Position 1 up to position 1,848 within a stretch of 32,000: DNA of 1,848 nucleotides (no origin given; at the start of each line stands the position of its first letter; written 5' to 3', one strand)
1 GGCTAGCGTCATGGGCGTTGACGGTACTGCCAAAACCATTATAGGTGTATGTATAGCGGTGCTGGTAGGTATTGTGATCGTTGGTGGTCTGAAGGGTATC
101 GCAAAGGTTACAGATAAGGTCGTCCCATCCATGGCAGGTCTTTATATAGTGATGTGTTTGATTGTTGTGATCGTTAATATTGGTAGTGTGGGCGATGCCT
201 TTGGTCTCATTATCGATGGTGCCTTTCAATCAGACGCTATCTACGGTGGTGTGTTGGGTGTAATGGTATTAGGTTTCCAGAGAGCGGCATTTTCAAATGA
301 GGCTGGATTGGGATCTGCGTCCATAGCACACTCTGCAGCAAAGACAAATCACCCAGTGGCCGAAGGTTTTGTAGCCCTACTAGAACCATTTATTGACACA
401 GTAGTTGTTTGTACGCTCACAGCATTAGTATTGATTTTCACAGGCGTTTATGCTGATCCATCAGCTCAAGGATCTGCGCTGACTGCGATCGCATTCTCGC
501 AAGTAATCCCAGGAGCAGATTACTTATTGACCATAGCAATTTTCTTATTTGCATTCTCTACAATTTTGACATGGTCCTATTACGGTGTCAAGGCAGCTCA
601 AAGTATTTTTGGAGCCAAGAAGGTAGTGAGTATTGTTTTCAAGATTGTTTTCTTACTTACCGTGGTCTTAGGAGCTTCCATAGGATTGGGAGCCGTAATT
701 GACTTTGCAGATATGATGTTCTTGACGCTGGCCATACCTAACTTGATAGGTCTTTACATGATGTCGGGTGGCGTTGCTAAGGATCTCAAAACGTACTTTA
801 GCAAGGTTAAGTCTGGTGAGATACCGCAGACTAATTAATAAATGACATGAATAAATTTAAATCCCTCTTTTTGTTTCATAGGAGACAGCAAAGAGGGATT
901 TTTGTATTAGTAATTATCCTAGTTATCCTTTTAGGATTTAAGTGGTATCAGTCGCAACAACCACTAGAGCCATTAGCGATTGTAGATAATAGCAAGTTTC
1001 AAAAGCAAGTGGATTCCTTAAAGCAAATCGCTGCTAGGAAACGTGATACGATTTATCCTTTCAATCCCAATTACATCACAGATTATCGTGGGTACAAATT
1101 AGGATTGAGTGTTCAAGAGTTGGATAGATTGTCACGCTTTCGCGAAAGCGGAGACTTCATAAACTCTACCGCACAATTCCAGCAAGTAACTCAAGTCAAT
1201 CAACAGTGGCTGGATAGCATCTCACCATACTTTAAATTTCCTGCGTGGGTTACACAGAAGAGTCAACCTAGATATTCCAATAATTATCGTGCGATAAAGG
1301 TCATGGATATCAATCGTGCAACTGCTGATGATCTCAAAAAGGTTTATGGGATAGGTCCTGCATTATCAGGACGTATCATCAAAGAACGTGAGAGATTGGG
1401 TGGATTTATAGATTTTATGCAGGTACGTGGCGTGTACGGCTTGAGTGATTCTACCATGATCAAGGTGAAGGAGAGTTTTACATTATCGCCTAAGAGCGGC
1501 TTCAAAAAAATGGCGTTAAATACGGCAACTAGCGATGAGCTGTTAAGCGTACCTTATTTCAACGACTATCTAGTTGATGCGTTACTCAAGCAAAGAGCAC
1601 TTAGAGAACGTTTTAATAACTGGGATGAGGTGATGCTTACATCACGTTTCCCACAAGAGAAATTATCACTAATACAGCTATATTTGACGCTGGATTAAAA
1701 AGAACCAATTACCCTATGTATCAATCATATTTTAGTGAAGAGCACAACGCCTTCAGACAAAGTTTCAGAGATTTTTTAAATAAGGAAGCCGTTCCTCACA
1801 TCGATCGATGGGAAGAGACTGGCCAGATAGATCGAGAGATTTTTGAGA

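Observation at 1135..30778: Palindrome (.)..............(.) occurs 8 times in 32 kb, between genes and in-frame inside genes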

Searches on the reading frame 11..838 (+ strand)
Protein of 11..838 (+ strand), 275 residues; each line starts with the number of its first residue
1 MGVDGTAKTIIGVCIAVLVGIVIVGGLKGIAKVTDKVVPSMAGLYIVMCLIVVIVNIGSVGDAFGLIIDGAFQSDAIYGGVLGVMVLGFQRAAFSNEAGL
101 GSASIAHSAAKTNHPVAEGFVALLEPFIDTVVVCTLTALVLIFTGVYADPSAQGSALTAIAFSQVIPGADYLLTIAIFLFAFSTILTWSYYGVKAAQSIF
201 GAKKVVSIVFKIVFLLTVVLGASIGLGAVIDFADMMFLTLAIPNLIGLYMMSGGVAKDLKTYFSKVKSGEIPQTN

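Call 8: search_protein_families(library=pfam, proteins=[window:11-838:+])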
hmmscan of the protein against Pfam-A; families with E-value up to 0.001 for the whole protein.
window:11-838:+ (275 aa): 1 family
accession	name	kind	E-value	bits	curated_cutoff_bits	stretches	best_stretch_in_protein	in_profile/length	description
PF01235.23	Na_Ala_symp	-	3.5e-77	260.8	24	1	6-270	131-387/392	Sodium:alanine symporter family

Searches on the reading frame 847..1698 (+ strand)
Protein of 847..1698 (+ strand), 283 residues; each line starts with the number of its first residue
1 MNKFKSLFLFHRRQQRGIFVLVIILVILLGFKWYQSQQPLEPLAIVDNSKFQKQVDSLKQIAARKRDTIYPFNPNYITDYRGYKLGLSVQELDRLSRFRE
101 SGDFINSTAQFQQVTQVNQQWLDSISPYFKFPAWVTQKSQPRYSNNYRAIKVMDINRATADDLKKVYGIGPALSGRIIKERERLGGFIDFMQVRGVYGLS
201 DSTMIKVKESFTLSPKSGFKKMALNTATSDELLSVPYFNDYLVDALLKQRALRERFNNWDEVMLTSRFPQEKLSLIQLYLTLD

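Call 8: search_protein_families(library=pfam, proteins=[window:847-1698:+])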
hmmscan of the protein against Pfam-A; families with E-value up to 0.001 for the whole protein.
window:847-1698:+ (283 aa): 1 family
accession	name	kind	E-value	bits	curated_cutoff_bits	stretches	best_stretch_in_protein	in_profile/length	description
PF12836.13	HHH_3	-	1.2e-21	76.9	27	2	152-211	5-64/65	Helix-hairpin-helix motif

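Call 10: find_encoding_contigs(protein=window:847-1698:+, flank=10000, max_places=6)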
Protein window:847-1698:+ (283 aa): no gene with exactly this product is on record in the collection.

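Call 22: find_homologous_proteins(query=window:847-1695:+, max_evalue=1e-10)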
Query window:847-1695:+ (283 aa): 5179 proteins with E <= 1e-10 among 7701 candidates; the best 120 are listed.
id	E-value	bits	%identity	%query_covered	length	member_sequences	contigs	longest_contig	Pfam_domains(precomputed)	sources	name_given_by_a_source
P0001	1.7e-183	626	100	100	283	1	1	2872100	PF12836.14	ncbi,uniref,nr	ncbi:helix-hairpin-helix domain-containing protein [Nonlabens ponticola]|uniref:Competence protein C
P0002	4.9e-120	418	65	100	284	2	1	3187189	PF12836.14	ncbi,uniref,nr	ncbi:helix-hairpin-helix domain-containing protein [Nonlabens agnitus]|uniref:Competence protein Com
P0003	5.1e-119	415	67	100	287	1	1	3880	PF12836.14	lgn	-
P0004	1.4e-118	413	67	100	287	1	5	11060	PF12836.14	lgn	-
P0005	3.4e-118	412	66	100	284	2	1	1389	PF12836.14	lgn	-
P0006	1.5e-117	410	65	100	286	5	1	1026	PF12836.14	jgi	jgi:DNA uptake protein ComE-like DNA-binding protein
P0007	4.3e-117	408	66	100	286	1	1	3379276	PF12836.14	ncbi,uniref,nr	ncbi:competence protein ComEA [Nonlabens spongiae]|uniref:Competence protein ComEA n=1 Tax=Nonlabens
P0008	1.6e-116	406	63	100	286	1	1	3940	PF12836.14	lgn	-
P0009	8.6e-116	404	64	100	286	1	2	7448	PF12836.14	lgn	-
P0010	1.0e-115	404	65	100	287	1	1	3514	PF12836.14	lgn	-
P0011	1.9e-115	403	65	100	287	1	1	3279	PF12836.14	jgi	jgi:competence protein ComEA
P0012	4.4e-115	402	66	100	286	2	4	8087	PF12836.14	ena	-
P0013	5.0e-115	402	64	100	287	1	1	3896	PF12836.14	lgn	-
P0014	8.0e-115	401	63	100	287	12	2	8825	PF12836.14,PF00633.30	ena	-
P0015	1.3e-114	400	64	100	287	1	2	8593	PF12836.14,PF00633.30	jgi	jgi:competence protein ComEA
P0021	2.9e-114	399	64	100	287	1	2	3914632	PF12836.14,PF00633.30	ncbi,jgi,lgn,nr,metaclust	ncbi:helix-hairpin-helix protein [Nonlabens dokdonensis]|jgi:DNA uptake protein ComE-like DNA-bindin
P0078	1.2e-107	377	61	100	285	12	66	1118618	PF12836.14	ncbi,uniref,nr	ncbi:helix-hairpin-helix domain-containing protein [Nonlabens ulvanivorans]|uniref:helix-hairpin-hel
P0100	2.8e-99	350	61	91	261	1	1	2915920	PF12836.14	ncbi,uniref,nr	ncbi:helix-hairpin-helix domain-containing protein [Nonlabens marinus]|uniref:Conserved domain prote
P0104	1.0e-95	338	41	75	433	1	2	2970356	PF12836.14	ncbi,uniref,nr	ncbi:hypothetical protein DVK85_00810 [Flavobacterium arcticum]|uniref:Helix-hairpin-helix domain-co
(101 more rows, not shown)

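Call 24: find_encoding_contigs(protein=P0002, flank=10000, max_places=1)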
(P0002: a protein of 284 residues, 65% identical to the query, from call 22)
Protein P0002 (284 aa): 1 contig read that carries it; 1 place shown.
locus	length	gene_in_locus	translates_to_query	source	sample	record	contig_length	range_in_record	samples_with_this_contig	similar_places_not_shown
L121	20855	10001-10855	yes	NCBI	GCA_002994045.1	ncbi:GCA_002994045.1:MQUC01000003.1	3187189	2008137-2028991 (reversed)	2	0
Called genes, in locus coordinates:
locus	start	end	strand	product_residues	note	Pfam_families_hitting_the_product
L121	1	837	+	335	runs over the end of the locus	PF01018:GTP1_OBG, PF01926:MMR_HSR1, PF02421:FeoB_N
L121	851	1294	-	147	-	PF07606:DUF1569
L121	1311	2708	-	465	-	PF07075:NamZ_N, PF20732:NamZ_C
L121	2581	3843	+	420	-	PF12704:MacB_PCD, PF02687:FtsX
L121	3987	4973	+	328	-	PF00291:PALP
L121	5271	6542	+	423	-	PF11013:DUF2851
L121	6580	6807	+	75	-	-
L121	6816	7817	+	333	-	PF07885:Ion_trans_2, PF02254:TrkA_N, PF02080:TrkA_C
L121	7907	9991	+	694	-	PF13573:SprB, PF01235:Na_Ala_symp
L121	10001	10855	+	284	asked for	PF12836:HHH_3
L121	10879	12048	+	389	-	PF02771:Acyl-CoA_dh_N, PF02770:Acyl-CoA_dh_M, PF00441:Acyl-CoA_dh_1, PF08028:Acyl-CoA_dh_2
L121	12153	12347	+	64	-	PF01165:Ribosomal_S21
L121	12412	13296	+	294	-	PF02899:Phage_int_SAM_1, PF00589:Phage_integrase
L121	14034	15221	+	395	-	PF00009:GTP_EFTU, PF03144:GTP_EFTU_D2, PF03143:GTP_EFTU_D3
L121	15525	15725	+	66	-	PF00584:SecE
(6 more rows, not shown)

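Call 25: find_encoding_contigs(protein=P0007, flank=10000, max_places=1)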
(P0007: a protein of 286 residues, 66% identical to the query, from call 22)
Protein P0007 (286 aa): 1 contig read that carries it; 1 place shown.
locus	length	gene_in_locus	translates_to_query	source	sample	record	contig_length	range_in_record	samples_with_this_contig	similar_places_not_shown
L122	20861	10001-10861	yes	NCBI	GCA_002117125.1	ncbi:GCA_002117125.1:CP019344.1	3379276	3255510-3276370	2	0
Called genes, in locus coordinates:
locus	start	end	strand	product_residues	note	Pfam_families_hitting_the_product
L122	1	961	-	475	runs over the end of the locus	PF11638:DnaA_N, PF00308:Bac_DnaA, PF01695:IstB_IS21 (weak), PF00004:AAA (weak), PF08299:Bac_DnaA_C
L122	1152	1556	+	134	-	PF01643:Acyl-ACP_TE (weak), PF13279:4HBT_2, PF03061:4HBT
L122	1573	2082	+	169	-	PF12766:Pyridox_oxase_2, PF01243:PNPOx_N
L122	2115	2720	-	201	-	PF01205:Impact_N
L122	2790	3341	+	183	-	-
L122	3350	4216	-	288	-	PF00892:EamA (faint)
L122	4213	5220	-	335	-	PF00383:dCMP_cyt_deam_1, PF14437:MafB19-deam, PF01872:RibD_C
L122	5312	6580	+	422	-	PF11013:DUF2851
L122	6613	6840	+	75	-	-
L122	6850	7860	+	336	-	PF07885:Ion_trans_2, PF02254:TrkA_N, PF02080:TrkA_C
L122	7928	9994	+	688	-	PF13573:SprB, PF25997:BSH_YhbJ (weak), PF01235:Na_Ala_symp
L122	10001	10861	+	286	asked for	PF12836:HHH_3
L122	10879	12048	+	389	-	PF02771:Acyl-CoA_dh_N, PF02770:Acyl-CoA_dh_M, PF00441:Acyl-CoA_dh_1, PF08028:Acyl-CoA_dh_2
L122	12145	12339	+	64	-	PF01165:Ribosomal_S21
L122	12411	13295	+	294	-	PF02899:Phage_int_SAM_1, PF00589:Phage_integrase, PF22823:MrpR_C_cat (weak)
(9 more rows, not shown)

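Call 26: find_encoding_contigs(protein=P0021, flank=10000, max_places=1)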
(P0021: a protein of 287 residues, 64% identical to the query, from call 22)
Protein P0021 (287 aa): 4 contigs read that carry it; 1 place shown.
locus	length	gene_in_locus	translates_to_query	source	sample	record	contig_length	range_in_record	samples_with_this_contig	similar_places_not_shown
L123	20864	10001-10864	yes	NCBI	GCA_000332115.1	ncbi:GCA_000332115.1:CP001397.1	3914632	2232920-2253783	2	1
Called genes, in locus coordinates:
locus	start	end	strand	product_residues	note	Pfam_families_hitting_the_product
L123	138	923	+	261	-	PF00106:adh_short, PF08659:KR, PF13460:NAD_binding_10 (weak), PF13561:adh_short_C2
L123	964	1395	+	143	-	-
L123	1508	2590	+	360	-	PF04909:Amidohydro_2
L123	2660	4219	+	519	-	PF22481:DUF6985, PF00560:LRR_1 (faint), PF23598:LRR_14, PF13855:LRR_8, PF12799:LRR_4 (weak), PF13855:LRR_8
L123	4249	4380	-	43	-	-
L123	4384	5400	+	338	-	PF00291:PALP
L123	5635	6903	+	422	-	PF11013:DUF2851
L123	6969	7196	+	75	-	-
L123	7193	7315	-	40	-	-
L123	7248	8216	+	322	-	PF07885:Ion_trans_2, PF02254:TrkA_N, PF02080:TrkA_C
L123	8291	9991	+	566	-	PF01235:Na_Ala_symp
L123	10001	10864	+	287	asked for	PF12836:HHH_3, PF00633:HHH (faint), PF12836:HHH_3 (weak)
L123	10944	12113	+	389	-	PF02771:Acyl-CoA_dh_N, PF02770:Acyl-CoA_dh_M, PF00441:Acyl-CoA_dh_1, PF08028:Acyl-CoA_dh_2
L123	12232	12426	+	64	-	PF01165:Ribosomal_S21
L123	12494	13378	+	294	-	PF02899:Phage_int_SAM_1, PF00589:Phage_integrase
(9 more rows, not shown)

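Call 27: find_encoding_contigs(protein=P0100, flank=10000, max_places=1)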
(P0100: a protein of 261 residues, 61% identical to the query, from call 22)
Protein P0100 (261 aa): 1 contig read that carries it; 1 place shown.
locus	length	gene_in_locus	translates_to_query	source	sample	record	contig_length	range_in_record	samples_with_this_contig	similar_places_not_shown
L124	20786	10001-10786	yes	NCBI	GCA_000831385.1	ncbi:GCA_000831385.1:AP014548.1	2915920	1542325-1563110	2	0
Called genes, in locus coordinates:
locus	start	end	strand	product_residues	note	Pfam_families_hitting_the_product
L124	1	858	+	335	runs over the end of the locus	PF01018:GTP1_OBG, PF01926:MMR_HSR1, PF02421:FeoB_N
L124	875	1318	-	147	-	PF07606:DUF1569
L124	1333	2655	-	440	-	PF07075:NamZ_N, PF20732:NamZ_C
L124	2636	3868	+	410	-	PF12704:MacB_PCD, PF02687:FtsX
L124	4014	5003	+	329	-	PF00291:PALP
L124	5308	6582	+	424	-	PF11013:DUF2851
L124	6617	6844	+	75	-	-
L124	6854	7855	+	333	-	PF07885:Ion_trans_2, PF02254:TrkA_N, PF02080:TrkA_C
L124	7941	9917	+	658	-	PF01235:Na_Ala_symp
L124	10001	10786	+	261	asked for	PF12836:HHH_3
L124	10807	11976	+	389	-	PF02771:Acyl-CoA_dh_N, PF02770:Acyl-CoA_dh_M, PF00441:Acyl-CoA_dh_1, PF08028:Acyl-CoA_dh_2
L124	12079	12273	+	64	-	PF01165:Ribosomal_S21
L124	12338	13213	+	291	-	PF02899:Phage_int_SAM_1, PF00589:Phage_integrase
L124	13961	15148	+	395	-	PF00009:GTP_EFTU, PF03144:GTP_EFTU_D2, PF03143:GTP_EFTU_D3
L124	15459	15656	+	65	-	PF00584:SecE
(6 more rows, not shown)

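Call 28: find_encoding_contigs(protein=P0078, flank=10000, max_places=1)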
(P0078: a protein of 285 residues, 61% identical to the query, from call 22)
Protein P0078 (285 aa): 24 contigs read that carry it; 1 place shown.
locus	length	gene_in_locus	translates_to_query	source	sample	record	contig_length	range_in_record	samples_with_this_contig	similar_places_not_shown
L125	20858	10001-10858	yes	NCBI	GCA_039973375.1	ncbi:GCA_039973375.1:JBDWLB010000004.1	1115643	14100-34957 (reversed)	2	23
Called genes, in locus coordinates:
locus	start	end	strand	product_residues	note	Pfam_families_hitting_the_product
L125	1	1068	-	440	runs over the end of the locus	PF07075:NamZ_N, PF20732:NamZ_C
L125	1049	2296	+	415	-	PF12704:MacB_PCD, PF02687:FtsX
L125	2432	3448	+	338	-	PF00291:PALP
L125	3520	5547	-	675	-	PF00801:PKD (faint), PF18911:PKD_4 (weak), PF01483:P_proprotein (faint), PF26689:FIDD, PF18962:Por_Secre_tail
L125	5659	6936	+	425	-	PF11013:DUF2851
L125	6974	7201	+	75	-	-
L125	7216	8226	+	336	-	PF07885:Ion_trans_2, PF02254:TrkA_N, PF02080:TrkA_C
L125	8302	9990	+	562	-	PF01235:Na_Ala_symp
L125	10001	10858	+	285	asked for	PF12836:HHH_3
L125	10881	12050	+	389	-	PF02771:Acyl-CoA_dh_N, PF02770:Acyl-CoA_dh_M, PF00441:Acyl-CoA_dh_1, PF08028:Acyl-CoA_dh_2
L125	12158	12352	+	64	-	PF01165:Ribosomal_S21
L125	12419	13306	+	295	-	PF02899:Phage_int_SAM_1, PF00589:Phage_integrase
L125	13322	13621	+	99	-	PF02482:Ribosomal_S30AE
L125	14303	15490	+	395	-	PF00009:GTP_EFTU, PF03144:GTP_EFTU_D2, PF03143:GTP_EFTU_D3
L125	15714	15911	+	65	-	PF00584:SecE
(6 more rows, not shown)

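Call 29: find_encoding_contigs(protein=P0104, flank=10000, max_places=1)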
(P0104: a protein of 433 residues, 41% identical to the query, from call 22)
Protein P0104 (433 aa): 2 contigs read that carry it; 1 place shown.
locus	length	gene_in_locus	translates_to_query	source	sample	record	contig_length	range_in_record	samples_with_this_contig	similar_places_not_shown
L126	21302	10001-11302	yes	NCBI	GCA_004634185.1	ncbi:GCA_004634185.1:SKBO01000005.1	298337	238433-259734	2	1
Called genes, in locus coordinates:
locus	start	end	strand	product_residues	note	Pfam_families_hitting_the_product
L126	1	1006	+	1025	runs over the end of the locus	PF13620:CarboxypepD_reg (weak), PF13715:CarbopepD_reg_2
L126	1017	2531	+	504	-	PF14322:SusD-like_3, PF07980:SusD_RagB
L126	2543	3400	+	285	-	-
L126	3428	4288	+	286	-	-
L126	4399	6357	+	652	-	PF14121:Porin_10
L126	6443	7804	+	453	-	PF00291:PALP, PF00571:CBS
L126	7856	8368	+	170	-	PF00929:RNase_T, PF16473:Rv2179c-like (weak)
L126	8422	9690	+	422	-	PF11013:DUF2851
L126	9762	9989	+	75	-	-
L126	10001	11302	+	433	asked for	PF12836:HHH_3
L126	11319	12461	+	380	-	PF02771:Acyl-CoA_dh_N, PF02770:Acyl-CoA_dh_M, PF00441:Acyl-CoA_dh_1, PF08028:Acyl-CoA_dh_2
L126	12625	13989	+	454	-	PF00128:Alpha-amylase, PF09154:Alpha-amy_C_pro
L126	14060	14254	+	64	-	PF01165:Ribosomal_S21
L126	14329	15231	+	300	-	PF02899:Phage_int_SAM_1, PF00589:Phage_integrase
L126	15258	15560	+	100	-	PF02482:Ribosomal_S30AE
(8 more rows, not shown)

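Call 60: find_related_loci(query=A1, collection=metagenome_contigs, flank=10000)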
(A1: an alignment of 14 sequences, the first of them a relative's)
Query A1 (283 aa) in metagenome_contigs; peptide patterns used: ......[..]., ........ (x = any residue, [..] = any of these).
600 stretches matched a pattern (row limit reached: there are more); 570 encode a relative of the query (tblastn E <= 1e-3); the best 80 are kept; 80 distinct loci.
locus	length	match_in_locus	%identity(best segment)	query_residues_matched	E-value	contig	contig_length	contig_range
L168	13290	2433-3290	62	1-283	2e-121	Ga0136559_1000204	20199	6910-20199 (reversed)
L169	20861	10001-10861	63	1-283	1e-118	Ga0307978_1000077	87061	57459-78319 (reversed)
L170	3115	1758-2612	63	1-283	2e-120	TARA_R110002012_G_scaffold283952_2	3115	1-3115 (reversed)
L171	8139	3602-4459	59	1-283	3e-115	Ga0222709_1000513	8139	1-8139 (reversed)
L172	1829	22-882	62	1-283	2e-120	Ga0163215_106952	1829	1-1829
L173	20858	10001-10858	64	1-283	2e-117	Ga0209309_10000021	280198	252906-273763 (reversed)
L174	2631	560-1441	45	1-283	3e-71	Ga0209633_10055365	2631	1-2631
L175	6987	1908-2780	42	2-283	3e-70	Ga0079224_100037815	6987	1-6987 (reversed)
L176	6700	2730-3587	42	5-283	9e-70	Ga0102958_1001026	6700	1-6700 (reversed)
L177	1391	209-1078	42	1-280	1e-72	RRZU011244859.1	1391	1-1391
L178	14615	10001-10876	40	1-282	4e-68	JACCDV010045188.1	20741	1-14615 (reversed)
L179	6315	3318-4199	42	1-283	8e-68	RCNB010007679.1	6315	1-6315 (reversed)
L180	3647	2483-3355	43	3-283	1e-67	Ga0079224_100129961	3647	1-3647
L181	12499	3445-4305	43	3-283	1e-67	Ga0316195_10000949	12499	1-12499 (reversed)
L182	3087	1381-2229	41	3-280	2e-67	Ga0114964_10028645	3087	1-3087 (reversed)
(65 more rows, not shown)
